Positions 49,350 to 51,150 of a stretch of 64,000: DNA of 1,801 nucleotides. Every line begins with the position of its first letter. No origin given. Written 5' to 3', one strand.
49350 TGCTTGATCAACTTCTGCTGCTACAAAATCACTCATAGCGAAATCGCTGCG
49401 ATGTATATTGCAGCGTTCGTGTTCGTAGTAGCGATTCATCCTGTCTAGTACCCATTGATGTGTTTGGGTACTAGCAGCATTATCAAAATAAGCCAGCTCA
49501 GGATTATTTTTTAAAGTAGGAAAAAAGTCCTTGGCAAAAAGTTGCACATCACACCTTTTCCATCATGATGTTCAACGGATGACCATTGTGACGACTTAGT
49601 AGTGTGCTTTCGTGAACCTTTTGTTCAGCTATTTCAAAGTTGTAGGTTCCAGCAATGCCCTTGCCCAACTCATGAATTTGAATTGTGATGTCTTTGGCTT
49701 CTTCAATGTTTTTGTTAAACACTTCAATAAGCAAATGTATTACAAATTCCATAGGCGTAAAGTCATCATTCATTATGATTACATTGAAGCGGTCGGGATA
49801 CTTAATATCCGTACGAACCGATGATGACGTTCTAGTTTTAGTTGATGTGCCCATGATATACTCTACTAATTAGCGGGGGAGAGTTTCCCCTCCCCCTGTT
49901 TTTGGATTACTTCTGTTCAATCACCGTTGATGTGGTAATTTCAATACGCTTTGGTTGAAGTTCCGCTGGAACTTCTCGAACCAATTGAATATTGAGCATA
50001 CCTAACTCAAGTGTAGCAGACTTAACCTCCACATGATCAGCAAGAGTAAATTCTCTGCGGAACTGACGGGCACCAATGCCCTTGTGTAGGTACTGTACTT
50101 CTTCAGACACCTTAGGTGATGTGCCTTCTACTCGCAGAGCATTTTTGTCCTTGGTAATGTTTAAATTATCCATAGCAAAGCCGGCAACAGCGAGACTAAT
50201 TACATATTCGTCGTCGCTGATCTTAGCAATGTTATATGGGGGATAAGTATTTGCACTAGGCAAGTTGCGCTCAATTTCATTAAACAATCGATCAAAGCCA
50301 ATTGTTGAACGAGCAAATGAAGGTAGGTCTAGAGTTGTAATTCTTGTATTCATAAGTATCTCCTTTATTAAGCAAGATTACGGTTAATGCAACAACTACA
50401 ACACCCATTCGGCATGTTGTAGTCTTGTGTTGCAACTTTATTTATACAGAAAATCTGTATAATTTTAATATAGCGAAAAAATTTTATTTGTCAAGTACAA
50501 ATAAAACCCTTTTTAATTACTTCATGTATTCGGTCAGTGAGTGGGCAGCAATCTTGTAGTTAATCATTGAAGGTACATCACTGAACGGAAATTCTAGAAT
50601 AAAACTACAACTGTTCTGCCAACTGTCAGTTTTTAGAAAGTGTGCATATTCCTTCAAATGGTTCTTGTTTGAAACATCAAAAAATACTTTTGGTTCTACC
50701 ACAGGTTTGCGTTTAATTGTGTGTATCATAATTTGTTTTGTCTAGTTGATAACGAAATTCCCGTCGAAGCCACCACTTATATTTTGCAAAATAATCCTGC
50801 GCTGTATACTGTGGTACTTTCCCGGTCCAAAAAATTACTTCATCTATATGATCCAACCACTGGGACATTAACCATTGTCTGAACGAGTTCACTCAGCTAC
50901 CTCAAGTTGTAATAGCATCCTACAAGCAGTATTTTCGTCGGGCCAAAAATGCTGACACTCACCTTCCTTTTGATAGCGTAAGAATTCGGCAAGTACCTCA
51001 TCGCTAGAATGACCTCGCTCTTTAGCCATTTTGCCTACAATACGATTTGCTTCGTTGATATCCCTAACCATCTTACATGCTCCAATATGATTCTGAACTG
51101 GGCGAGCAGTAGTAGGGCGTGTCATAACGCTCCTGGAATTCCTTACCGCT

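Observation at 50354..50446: Phage-borne ROSE-type RNA thermometer on hsp20, fed by a T4-type late promoter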

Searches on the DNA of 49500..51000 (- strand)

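Call 4: search_rna_families(source=window, start=50200, end=50600, threshold=evalue, max_evalue=10, show_alignments=5)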
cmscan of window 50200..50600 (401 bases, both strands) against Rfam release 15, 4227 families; matches with E-value up to 10: 6.
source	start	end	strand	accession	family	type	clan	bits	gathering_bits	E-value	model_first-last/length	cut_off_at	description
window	50348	50421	-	RF02523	ROSE_3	Cis-reg; thermoregulator;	-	16.7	43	0.51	1-69/69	no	Repression of heat shock gene expression (ROSE) element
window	50471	50518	-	RF00812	mir-83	Gene; miRNA;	-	16.2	44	3.5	1-84/84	no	mir-83 microRNA precursor family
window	50417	50500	+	RF00317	snoZ163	Gene; snRNA; snoRNA; CD-box;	-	15.1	39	1.9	1-90/90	no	Small nucleolar RNA Z163/Z177 family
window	50270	50359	-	RF01576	DdR8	Gene; snRNA; snoRNA; CD-box;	-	14.1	80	5.3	1-88/88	no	D. discoideum snoRNA DdR8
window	50378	50467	+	RF00506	Thr_leader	Cis-reg; leader;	-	13.9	55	5.4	1-118/118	no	Threonine operon leader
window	50488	50571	-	RF01506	Afu_294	Gene; snRNA; snoRNA; CD-box;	-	12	43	8.9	1-83/83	no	A. fumigatus snoRNA Afu_294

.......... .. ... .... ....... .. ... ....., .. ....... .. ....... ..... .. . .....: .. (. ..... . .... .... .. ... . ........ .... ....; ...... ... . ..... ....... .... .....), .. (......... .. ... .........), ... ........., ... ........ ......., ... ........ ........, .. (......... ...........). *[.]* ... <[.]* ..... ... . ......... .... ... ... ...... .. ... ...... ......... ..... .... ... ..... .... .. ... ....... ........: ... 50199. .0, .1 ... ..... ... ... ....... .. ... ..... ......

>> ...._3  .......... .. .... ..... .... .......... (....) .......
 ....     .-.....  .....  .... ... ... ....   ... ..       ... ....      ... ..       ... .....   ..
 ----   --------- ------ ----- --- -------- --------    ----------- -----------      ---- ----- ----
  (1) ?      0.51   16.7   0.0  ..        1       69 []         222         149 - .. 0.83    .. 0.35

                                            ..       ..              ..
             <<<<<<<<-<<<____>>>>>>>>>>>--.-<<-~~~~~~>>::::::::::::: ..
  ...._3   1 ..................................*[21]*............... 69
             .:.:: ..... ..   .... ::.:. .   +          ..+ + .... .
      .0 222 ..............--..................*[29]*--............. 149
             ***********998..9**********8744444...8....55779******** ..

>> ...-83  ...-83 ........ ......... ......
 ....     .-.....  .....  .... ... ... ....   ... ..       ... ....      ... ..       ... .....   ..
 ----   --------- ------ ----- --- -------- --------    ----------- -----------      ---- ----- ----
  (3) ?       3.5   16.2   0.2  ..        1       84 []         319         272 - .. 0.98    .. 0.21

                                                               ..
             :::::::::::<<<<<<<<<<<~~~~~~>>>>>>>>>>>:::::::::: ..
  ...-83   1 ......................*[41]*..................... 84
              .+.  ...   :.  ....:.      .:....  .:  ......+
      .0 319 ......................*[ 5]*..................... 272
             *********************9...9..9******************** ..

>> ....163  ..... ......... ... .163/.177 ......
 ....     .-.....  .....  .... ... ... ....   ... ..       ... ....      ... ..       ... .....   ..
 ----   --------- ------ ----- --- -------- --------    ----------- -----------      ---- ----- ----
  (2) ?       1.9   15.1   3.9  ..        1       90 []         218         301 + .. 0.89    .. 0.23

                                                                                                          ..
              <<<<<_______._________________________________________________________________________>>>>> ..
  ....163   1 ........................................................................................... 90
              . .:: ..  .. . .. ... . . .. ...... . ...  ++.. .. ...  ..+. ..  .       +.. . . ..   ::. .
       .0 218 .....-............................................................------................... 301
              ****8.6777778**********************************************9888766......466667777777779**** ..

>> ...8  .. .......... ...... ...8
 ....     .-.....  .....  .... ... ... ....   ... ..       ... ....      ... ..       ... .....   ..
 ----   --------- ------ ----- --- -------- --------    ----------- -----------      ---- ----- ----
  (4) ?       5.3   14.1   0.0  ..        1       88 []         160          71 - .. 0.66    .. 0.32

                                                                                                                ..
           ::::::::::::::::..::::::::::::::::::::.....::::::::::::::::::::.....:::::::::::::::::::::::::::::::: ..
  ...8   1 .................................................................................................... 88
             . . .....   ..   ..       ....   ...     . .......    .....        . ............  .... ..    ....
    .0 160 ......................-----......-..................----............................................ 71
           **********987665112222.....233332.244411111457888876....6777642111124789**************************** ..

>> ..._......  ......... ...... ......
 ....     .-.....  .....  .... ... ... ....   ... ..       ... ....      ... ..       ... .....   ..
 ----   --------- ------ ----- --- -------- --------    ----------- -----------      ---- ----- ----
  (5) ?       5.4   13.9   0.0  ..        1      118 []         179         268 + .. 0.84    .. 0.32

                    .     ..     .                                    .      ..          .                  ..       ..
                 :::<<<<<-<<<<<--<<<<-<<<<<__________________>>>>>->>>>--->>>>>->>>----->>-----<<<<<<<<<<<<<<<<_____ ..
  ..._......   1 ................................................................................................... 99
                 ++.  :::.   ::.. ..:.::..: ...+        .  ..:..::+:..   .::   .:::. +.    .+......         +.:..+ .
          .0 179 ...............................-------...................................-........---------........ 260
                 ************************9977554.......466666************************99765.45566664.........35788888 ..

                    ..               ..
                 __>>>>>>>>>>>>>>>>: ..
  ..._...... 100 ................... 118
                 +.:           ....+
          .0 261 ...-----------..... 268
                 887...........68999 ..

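Call 6: search_dna_similar(query=window:49500-51000:-, collection=phages, mode=distant, max_rows=30)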
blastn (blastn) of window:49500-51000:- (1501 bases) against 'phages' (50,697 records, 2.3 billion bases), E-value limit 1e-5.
No match.

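Call 17: search_rna_families(sources=[L002, L003, L004, L005, L007, L011, L012, L014, L016, L018, L033, L037, L045, L060, L062, L063, L064, L068, L072, L080], threshold=gathering)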
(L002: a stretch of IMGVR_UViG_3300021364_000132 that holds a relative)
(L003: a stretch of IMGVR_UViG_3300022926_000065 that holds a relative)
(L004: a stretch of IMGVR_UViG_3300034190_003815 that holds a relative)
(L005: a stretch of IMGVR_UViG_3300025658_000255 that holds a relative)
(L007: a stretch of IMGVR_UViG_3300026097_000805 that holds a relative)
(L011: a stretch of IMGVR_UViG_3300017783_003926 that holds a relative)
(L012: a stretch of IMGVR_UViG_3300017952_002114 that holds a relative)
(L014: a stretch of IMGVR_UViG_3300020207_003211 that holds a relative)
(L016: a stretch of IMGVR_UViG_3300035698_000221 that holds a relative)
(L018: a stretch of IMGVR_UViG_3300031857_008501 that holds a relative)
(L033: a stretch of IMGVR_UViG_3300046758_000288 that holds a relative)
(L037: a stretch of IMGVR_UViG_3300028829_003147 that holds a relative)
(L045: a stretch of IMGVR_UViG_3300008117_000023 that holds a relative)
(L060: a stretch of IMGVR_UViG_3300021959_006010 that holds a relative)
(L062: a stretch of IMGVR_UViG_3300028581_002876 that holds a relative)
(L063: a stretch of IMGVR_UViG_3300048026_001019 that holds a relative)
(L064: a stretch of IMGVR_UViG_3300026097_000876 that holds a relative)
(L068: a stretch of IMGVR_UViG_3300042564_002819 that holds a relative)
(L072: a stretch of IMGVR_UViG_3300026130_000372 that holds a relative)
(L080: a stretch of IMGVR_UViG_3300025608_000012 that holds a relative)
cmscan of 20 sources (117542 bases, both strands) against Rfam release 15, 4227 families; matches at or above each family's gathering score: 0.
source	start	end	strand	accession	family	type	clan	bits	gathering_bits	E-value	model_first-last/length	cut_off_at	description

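Call 27: build_rna_model(alignment_id=A2, structure=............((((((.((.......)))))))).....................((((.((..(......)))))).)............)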
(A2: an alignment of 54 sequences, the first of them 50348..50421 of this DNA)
Model R1 built from alignment A2 (54 sequences, 93 columns); structure: as given.
model positions 67; base pairs 15; branch points 1; effective number of sequences 4.74; information 0.838 bits per position. Calibrated on 0.2 Mb of random sequence (short: E-values are rough).
structure used (alignment columns):
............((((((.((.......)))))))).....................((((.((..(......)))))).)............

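Call 28: search_with_rna_model(model_id=R1, sources=[window, L001, L002, L003, L004, L005, L006, L007, L008, L009, L010, L011, L012, L013, L014, L015, L016, L017, L018, L019, L020, L021, L022, L023, L024, L025, L026, L027, L028, L029, L030, L031, L032, L033, L034, L035, L036, L037, L038, L039, L040, L041, L042, L043, L044, L045, L046, L047, L048, L049, L050, L051, L052, L053, L054, L055, L056, L057, L058, L059, L060, L061, L062, L063, L064, L065, L066, L067, L068, L069, L070, L071, L072, L073, L074, L075, L076, L077, L078, L079, L080], max_evalue=1, make_alignment=true, show_alignments=1)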
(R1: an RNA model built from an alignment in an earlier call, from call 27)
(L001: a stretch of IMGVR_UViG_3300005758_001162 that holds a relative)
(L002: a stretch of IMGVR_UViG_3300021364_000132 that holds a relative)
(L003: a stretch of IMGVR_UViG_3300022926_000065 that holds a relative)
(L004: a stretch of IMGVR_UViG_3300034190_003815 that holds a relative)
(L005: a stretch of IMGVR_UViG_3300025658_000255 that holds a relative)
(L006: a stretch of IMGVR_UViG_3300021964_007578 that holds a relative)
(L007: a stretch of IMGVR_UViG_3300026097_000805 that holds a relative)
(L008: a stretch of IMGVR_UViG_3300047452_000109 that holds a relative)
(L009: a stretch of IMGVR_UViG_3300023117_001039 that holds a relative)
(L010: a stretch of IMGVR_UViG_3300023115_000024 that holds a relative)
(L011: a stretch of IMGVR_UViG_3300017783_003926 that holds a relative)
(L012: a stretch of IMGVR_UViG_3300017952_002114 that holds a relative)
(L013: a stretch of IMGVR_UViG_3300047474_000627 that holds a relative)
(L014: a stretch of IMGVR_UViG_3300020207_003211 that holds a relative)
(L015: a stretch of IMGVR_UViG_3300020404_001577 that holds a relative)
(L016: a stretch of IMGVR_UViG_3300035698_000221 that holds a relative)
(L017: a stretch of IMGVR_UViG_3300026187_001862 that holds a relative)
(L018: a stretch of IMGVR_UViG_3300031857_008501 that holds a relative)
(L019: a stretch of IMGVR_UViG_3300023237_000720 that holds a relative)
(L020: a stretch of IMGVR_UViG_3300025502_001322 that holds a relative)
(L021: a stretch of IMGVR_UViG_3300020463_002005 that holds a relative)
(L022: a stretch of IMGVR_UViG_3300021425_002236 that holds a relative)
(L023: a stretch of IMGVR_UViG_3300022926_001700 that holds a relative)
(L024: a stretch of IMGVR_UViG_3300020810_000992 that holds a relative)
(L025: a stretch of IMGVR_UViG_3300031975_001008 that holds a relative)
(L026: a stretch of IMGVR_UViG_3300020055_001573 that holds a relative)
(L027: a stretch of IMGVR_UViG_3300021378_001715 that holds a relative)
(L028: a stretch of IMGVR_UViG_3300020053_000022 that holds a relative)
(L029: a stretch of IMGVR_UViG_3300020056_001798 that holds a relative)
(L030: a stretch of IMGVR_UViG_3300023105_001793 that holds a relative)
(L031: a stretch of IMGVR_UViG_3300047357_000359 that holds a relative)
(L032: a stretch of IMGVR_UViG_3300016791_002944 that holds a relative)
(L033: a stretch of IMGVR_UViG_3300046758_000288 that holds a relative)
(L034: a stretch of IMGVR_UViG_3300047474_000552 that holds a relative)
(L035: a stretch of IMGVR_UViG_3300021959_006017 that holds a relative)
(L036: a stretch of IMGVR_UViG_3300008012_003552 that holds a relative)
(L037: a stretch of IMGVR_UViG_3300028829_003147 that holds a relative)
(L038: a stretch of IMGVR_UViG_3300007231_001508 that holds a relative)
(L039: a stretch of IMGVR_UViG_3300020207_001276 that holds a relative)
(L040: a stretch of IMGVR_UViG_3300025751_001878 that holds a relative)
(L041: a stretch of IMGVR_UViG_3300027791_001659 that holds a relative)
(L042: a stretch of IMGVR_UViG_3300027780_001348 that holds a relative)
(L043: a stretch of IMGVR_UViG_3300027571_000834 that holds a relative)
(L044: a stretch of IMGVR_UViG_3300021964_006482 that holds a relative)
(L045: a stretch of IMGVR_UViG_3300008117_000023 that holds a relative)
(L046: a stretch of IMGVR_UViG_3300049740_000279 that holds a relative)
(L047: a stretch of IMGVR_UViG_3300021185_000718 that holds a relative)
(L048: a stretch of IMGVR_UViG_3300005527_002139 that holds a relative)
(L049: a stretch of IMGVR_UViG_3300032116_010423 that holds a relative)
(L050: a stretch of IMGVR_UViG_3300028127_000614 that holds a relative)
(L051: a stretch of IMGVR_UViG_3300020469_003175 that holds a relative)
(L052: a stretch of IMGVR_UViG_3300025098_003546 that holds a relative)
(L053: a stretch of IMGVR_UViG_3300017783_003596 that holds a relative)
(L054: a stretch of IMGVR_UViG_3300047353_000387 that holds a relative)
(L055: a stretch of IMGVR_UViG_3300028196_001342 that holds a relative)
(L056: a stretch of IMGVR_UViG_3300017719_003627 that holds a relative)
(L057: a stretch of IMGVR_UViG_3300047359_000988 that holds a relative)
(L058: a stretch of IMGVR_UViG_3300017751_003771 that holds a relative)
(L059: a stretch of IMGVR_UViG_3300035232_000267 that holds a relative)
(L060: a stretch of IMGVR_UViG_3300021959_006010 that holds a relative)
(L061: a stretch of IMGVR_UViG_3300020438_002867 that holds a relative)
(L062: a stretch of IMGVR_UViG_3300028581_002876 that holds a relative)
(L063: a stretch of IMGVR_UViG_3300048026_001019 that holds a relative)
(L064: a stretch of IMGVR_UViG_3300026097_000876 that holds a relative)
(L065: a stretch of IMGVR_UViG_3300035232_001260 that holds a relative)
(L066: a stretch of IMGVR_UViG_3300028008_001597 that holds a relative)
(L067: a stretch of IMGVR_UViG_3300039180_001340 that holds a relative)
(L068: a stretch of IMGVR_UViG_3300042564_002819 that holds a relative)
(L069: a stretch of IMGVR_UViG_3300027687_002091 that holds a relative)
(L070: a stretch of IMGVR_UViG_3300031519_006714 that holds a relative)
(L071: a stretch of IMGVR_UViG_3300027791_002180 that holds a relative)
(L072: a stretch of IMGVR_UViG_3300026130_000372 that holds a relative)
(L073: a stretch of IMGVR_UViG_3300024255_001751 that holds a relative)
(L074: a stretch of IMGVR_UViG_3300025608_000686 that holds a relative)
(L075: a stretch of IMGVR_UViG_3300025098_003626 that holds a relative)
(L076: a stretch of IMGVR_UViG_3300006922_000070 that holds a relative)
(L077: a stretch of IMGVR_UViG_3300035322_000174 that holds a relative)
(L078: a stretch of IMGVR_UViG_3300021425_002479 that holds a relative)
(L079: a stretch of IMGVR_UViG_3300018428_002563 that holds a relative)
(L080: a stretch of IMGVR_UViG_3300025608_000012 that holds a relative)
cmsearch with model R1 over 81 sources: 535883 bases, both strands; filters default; matches with E-value up to 1: 94.
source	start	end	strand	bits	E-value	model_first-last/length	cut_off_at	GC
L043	2937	3003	+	85.6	4.8e-18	1-67/67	no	0.36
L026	2937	3003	+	84.3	1e-17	1-67/67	no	0.34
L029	2937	3003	+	84.3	1e-17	1-67/67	no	0.34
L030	2937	3003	+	84.3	1e-17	1-67/67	no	0.34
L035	2937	3003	+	83.9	1.3e-17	1-67/67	no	0.31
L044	2937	3003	+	83.9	1.3e-17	1-67/67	no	0.31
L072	2937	3003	+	83.3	1.8e-17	1-67/67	no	0.31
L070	800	866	+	83.2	1.9e-17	1-67/67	no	0.34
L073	2938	3003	+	82.8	2.4e-17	1-67/67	no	0.35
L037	2214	2280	+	82.2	3.5e-17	1-67/67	no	0.28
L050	2937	3003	+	82.2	3.5e-17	1-67/67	no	0.28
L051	2937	3003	+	82.2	3.5e-17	1-67/67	no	0.28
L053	2937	3003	+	82.2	3.5e-17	1-67/67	no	0.28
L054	2937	3003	+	82.2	3.5e-17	1-67/67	no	0.28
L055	2937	3003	+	82.2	3.5e-17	1-67/67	no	0.28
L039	2937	3003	+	81.7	4.6e-17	1-67/67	no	0.33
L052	2937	3003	+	81.5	5.1e-17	1-67/67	no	0.3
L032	1812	1879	+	79.4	1.7e-16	1-67/67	no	0.37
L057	2937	3003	+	79.3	1.9e-16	1-67/67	no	0.34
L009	2935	3003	+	77.9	4.1e-16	1-67/67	no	0.29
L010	2935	3003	+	77.9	4.1e-16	1-67/67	no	0.29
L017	2935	3003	+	77.9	4.1e-16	1-67/67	no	0.32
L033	2937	3003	+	77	6.8e-16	1-67/67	no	0.3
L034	2937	3003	+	77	6.8e-16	1-67/67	no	0.3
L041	2938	3003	+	76.2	1.1e-15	1-67/67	no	0.33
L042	2938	3003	+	76.2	1.1e-15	1-67/67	no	0.33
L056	2937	3003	+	75.6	1.6e-15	1-67/67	no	0.33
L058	2610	2676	+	75.6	1.6e-15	1-67/67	no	0.33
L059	2363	2429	+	75.6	1.6e-15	1-67/67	no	0.33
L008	2934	3003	+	75.6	1.6e-15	1-67/67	no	0.29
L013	2934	3003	+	75.6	1.6e-15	1-67/67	no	0.29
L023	2935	3003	+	75.2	2e-15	1-67/67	no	0.35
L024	2935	3003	+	75.2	2e-15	1-67/67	no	0.35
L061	2936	3003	+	75.1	2.1e-15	1-67/67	no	0.32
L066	2933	3003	+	74.1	3.6e-15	1-67/67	no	0.28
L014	2935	3003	+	74.1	3.7e-15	1-67/67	no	0.36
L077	2936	3003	+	73.8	4.5e-15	1-67/67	no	0.32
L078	2936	3003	+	73.8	4.5e-15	1-67/67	no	0.32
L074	2937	3003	+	73.5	5.1e-15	1-67/67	no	0.34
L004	2935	3003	+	73.1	6.5e-15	1-67/67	no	0.35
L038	2935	3003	+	73.1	6.5e-15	1-67/67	no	0.35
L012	2937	3003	+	71.2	2e-14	1-67/67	no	0.33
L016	2936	3003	+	70.8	2.5e-14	1-67/67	no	0.38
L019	2936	3003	+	70.8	2.5e-14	1-67/67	no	0.38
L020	2936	3003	+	70.8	2.5e-14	1-67/67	no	0.38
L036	2936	3003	+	70.6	2.8e-14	1-67/67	no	0.34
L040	2936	3003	+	70.6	2.8e-14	1-67/67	no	0.34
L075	921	989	+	70.4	3.2e-14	1-67/67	no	0.33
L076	686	754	+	70.4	3.2e-14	1-67/67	no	0.33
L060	2938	3003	+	70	4e-14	1-67/67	no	0.33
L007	2932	3003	+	69.8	4.4e-14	1-67/67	no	0.32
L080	2937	3003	+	69.6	5e-14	1-67/67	no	0.31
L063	2935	3003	+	69.5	5.2e-14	1-67/67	no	0.38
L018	2937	3003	+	69.4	5.6e-14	1-67/67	no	0.33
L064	2936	3003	+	69.4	5.6e-14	1-67/67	no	0.26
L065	2827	2894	+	69.3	6e-14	1-67/67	no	0.38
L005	2936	3003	+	69.2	6.3e-14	1-67/67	no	0.34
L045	2934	3003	+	69.1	6.7e-14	1-67/67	no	0.31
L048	2934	3003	+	69.1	6.7e-14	1-67/67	no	0.31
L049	2934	3003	+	69.1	6.7e-14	1-67/67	no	0.31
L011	2936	3003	+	68.5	9.6e-14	1-67/67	no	0.32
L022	2936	3003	+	68.5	9.6e-14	1-67/67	no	0.32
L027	2936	3003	+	68.5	9.6e-14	1-67/67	no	0.32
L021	2935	3003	+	68.3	1.1e-13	1-67/67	no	0.35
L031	2923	2994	+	66.6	2.9e-13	1-67/67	no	0.29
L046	2923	2994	+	66.6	2.9e-13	1-67/67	no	0.29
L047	2923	2994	+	66.6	2.9e-13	1-67/67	no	0.29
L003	2934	3003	+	65.9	4.1e-13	1-67/67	no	0.34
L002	2937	3003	+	65.4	5.7e-13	1-67/67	no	0.34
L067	945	1009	+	64.9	7.4e-13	1-67/67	no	0.35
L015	2935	3003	+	64.9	7.7e-13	1-67/67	no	0.35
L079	1624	1692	+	64.8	8e-13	1-67/67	no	0.33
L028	2923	2994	+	64.6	8.9e-13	1-67/67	no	0.35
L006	2935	3003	+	63.9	1.4e-12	1-67/67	no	0.36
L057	1206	1270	+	62.5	3.1e-12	1-67/67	no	0.32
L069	2931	3003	+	61.3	6.1e-12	1-67/67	no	0.33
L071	2931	3003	+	61.3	6.1e-12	1-67/67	no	0.33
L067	2933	3003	+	61.2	6.6e-12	1-67/67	no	0.31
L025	2933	3003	+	60.9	7.7e-12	1-67/67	no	0.3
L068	2938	3003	+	59.7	1.6e-11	1-67/67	no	0.35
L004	949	1012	+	58.2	3.7e-11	1-67/67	no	0.31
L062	2940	3003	+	57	7.5e-11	1-67/67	no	0.3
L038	946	1012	+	52.6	9.4e-10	1-67/67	no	0.33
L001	2930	3006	+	51.3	2e-09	1-67/67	no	0.38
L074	942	1005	+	47.5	1.8e-08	1-67/67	no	0.41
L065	801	864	+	47.1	2.3e-08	1-67/67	no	0.39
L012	970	1034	+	44.4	1.1e-07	1-67/67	no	0.29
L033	3456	3509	+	20.9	0.085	1-67/67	no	0.5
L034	3456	3509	+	20.9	0.085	1-67/67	no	0.5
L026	5370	5429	+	18.2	0.41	1-67/67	no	0.4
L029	5370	5429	+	18.2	0.41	1-67/67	no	0.4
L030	5370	5429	+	18.2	0.41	1-67/67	no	0.4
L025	1674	1734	+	18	0.46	1-67/67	no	0.31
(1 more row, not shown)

Alignment A3: 94 matches aligned to the model, 110 columns, each read 5' to 3' on its own strand. Consensus structure (alignment columns), stored with it:
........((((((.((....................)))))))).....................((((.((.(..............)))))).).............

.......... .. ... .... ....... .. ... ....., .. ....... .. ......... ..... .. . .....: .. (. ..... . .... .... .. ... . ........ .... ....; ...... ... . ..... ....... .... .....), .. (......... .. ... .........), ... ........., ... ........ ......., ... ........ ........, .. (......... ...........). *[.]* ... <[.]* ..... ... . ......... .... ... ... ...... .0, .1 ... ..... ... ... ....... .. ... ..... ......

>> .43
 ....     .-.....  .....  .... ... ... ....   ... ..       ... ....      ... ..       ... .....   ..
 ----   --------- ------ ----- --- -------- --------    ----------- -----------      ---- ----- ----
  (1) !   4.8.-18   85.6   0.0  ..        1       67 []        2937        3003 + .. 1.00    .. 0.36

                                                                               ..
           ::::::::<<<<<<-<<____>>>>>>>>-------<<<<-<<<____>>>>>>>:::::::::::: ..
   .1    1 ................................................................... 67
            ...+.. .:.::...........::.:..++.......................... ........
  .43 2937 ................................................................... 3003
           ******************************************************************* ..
